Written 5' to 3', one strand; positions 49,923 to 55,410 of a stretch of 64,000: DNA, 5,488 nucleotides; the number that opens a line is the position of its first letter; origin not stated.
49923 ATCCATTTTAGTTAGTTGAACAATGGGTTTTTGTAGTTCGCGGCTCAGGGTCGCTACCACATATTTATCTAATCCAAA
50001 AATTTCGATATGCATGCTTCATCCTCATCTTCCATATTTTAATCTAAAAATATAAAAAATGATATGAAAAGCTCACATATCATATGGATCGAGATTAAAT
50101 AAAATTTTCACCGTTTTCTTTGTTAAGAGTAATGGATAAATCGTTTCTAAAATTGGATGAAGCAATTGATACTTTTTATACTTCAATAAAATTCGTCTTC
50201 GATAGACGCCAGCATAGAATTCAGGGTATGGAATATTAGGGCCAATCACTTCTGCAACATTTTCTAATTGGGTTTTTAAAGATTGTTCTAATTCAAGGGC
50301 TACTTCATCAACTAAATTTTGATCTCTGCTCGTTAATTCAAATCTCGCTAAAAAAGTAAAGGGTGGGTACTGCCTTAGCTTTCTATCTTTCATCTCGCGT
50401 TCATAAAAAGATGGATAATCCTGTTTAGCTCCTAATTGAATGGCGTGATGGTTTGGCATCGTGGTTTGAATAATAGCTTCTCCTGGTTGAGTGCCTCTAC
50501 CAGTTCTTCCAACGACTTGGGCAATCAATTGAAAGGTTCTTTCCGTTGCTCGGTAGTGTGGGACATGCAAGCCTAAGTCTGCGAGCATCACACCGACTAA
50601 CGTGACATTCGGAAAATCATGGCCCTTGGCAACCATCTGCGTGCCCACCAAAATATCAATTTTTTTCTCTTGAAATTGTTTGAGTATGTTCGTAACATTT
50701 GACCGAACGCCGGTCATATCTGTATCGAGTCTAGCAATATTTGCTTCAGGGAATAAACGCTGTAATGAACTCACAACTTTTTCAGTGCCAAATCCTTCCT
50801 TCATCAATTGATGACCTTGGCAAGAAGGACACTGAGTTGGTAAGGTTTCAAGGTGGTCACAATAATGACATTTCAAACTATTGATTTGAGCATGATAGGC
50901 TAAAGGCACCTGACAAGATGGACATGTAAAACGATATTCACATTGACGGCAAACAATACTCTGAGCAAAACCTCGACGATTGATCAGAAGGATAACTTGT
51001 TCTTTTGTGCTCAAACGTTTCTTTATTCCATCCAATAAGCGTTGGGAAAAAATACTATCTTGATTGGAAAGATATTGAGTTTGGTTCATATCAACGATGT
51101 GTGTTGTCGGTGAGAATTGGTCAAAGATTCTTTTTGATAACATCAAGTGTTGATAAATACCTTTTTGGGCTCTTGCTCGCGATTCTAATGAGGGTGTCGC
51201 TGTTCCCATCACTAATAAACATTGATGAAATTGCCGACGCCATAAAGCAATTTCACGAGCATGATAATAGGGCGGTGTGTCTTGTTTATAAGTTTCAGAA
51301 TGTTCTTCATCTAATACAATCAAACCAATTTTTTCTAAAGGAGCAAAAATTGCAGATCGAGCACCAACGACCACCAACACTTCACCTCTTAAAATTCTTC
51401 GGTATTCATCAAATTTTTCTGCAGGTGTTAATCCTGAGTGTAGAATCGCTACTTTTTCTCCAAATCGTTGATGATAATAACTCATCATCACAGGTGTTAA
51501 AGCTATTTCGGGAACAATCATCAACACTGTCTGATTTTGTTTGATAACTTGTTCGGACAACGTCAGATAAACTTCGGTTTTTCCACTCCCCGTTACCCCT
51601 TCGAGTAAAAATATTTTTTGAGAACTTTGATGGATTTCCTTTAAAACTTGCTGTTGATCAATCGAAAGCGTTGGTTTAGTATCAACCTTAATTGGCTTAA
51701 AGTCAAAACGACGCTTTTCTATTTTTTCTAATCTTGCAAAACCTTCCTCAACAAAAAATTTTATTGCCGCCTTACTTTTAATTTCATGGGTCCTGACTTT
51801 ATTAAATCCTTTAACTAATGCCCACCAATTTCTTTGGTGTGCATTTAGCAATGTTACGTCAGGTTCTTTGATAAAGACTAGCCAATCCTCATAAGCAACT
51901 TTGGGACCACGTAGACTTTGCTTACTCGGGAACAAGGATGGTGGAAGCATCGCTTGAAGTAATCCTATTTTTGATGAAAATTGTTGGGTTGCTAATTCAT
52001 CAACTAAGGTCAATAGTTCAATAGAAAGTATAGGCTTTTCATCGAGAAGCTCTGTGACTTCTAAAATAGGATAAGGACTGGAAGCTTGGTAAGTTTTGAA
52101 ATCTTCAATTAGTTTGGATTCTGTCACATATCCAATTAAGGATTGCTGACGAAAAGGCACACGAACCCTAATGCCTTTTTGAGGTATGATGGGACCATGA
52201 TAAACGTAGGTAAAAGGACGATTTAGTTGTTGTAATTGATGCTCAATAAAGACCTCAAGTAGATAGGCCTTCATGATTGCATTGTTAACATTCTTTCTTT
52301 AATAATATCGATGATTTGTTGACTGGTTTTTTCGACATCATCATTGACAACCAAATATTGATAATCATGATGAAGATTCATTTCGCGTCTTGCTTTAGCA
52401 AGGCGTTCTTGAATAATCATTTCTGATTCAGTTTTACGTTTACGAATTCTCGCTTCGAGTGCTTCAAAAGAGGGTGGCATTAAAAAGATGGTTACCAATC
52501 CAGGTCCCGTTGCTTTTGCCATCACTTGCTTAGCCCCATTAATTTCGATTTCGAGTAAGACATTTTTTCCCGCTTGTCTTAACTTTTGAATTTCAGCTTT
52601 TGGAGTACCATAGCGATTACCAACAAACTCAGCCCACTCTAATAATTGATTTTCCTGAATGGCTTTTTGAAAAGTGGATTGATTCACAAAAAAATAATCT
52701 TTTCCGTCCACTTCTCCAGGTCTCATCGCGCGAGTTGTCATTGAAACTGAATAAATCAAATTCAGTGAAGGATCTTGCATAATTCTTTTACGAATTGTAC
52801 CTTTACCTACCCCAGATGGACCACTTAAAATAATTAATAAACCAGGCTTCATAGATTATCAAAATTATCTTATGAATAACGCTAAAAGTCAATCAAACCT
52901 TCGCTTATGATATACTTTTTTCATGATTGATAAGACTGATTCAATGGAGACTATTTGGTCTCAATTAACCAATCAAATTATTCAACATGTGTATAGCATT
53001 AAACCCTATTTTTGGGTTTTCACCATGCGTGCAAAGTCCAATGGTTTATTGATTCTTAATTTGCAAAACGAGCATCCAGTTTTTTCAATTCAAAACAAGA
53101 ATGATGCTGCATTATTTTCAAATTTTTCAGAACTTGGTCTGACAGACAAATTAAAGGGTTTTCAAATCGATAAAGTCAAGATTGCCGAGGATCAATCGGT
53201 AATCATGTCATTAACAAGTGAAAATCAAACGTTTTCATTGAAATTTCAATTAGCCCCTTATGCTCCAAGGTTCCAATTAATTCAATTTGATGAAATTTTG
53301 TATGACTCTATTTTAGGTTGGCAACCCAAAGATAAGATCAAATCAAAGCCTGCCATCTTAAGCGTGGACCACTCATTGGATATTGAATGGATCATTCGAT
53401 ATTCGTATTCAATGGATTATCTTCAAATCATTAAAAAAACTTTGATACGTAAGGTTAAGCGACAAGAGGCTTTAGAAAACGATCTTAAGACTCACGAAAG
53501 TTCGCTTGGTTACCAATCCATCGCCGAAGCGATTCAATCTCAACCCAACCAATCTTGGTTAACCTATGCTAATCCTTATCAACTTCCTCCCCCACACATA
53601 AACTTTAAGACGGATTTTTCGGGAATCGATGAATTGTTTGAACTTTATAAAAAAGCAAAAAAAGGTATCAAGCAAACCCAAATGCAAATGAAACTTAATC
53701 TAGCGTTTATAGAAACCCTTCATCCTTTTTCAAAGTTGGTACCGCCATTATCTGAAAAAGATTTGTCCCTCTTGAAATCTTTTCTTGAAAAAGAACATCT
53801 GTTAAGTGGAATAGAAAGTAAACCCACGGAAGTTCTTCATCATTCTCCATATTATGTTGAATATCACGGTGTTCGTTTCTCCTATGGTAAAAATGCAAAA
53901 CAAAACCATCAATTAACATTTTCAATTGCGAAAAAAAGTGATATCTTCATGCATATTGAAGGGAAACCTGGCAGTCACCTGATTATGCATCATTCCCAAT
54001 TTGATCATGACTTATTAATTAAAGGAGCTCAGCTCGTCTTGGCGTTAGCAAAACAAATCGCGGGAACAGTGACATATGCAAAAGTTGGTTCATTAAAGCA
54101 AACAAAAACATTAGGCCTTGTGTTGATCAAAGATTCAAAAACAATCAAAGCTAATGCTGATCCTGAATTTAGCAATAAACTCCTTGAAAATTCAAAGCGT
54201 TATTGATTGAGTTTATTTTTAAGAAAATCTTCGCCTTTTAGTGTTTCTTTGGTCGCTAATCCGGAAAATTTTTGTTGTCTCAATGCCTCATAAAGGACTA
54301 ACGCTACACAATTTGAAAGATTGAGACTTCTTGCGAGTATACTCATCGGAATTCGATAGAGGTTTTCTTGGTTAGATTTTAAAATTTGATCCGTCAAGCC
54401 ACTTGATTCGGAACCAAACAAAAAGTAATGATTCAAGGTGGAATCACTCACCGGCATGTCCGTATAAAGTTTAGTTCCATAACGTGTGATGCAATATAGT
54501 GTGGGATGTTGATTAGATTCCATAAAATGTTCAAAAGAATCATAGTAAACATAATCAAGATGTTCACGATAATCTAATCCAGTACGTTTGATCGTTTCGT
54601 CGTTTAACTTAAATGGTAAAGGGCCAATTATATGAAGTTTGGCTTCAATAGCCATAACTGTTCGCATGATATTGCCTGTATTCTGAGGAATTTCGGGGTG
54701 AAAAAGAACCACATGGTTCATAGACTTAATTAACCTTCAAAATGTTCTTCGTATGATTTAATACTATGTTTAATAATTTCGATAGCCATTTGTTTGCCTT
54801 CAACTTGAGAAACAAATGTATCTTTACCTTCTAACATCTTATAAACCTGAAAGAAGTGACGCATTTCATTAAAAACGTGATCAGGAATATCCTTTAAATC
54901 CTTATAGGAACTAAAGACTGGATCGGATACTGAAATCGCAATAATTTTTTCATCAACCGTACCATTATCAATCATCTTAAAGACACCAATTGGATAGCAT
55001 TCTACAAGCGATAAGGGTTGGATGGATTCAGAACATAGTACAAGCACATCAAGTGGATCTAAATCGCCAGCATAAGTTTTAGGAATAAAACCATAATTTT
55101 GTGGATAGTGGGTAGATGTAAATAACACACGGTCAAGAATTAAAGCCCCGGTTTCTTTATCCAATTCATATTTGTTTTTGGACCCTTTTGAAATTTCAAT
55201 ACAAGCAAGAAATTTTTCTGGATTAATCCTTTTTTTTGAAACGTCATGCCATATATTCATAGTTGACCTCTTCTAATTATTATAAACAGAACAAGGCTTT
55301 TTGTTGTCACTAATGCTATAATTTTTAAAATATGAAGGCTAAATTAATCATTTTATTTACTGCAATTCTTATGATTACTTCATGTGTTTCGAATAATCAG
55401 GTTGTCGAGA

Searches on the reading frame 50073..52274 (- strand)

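Call 6: search_protein_families(library=pfam, proteins=[window:50073-52274:-], max_evalue=0.01)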
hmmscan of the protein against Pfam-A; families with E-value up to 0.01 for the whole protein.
window:50073-52274:- (733 aa): 9 families
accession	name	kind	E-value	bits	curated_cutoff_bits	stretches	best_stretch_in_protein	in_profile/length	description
PF00270.35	DEAD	-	9.3e-15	55.2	26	1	206-364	3-162/167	DEAD/DEAH box helicase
PF04851.21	ResIII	-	6e-13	49.5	22.5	1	206-362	7-163/164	Type III restriction enzyme, res subunit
PF17764.6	PriA_3primeBD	-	8.3e-13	48.4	22.7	1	13-111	7-96/96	3'DNA-binding domain (3'BD)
PF18074.6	PriA_C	-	4.9e-11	43.7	26.9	1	638-730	1-95/95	Primosomal protein N C-terminal domain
PF00271.37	Helicase_C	-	2.9e-10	40.8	23.5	1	508-593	38-108/110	Helicase conserved C-terminal domain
PF18319.7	Zn_ribbon_PriA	-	4.8e-08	33.3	26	1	451-474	1-24/27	PriA DNA helicase Cys-rich region (CRR) domain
PF13604.12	AAA_30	-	2.7e-05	24.4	27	1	203-259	2-58/191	AAA domain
PF05970.20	PIF1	-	0.0023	18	25.9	1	203-253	2-56/223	PIF1-like helicase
PF00437.27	T2SSE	-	0.0032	16.6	24.9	1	204-250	127-173/370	Type II/IV secretion system protein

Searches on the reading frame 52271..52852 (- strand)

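Call 6: search_protein_families(library=pfam, proteins=[window:52271-52852:-], max_evalue=0.01)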
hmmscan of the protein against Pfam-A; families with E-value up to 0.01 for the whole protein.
window:52271-52852:- (193 aa): 3 families
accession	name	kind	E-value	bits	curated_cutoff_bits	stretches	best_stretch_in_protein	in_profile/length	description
PF00625.27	Guanylate_kin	-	2.1e-49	168.1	25.2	1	6-186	4-181/182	Guanylate kinase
PF13671.12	AAA_33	-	0.00055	20.7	27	1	6-156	1-138/143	AAA domain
PF13238.12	AAA_18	-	0.0045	17.9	29.4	1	7-146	1-118/128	AAA domain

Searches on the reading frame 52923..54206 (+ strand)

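Call 6: search_protein_families(library=pfam, proteins=[window:52923-54206:+], max_evalue=0.01)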
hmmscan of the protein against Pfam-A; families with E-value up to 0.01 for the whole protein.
window:52923-54206:+ (427 aa): 1 family
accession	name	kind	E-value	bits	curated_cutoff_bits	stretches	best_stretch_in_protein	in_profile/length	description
PF05833.16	NFACT_N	-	2.7e-08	33.5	31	1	165-291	304-440/456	NFACT N-terminal and middle domains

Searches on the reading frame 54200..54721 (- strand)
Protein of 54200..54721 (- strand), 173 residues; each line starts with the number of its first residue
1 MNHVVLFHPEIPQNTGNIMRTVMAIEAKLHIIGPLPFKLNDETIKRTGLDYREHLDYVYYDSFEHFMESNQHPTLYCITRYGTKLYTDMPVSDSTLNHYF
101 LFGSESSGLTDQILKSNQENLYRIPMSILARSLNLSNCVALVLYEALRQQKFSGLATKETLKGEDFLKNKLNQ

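Call 6: search_protein_families(library=pfam, proteins=[window:54200-54721:-], max_evalue=0.01)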
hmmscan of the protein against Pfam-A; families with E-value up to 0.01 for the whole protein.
window:54200-54721:- (173 aa): 2 families
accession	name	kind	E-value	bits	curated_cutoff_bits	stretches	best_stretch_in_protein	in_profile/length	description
PF00588.24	SpoU_methylase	-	5.6e-29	101.5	29.7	1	3-144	3-142/142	SpoU rRNA Methylase family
PF15009.12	STING_LBD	-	0.0032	17.3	27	1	38-151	68-165/182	STING ligand-binding domain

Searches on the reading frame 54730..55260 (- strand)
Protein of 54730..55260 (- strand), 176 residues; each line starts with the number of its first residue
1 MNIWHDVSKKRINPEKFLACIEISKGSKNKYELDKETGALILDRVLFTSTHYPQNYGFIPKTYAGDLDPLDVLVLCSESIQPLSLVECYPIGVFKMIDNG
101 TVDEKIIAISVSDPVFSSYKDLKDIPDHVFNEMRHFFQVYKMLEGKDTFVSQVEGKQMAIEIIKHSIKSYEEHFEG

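Call 6: search_protein_families(library=pfam, proteins=[window:54730-55260:-], max_evalue=0.01)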
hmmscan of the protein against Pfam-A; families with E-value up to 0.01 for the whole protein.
window:54730-55260:- (176 aa): 1 family
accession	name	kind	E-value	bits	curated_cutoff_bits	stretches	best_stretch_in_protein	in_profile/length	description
PF00719.24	Pyrophosphatase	-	3.3e-59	199.5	23.5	1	20-171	2-153/153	Inorganic pyrophosphatase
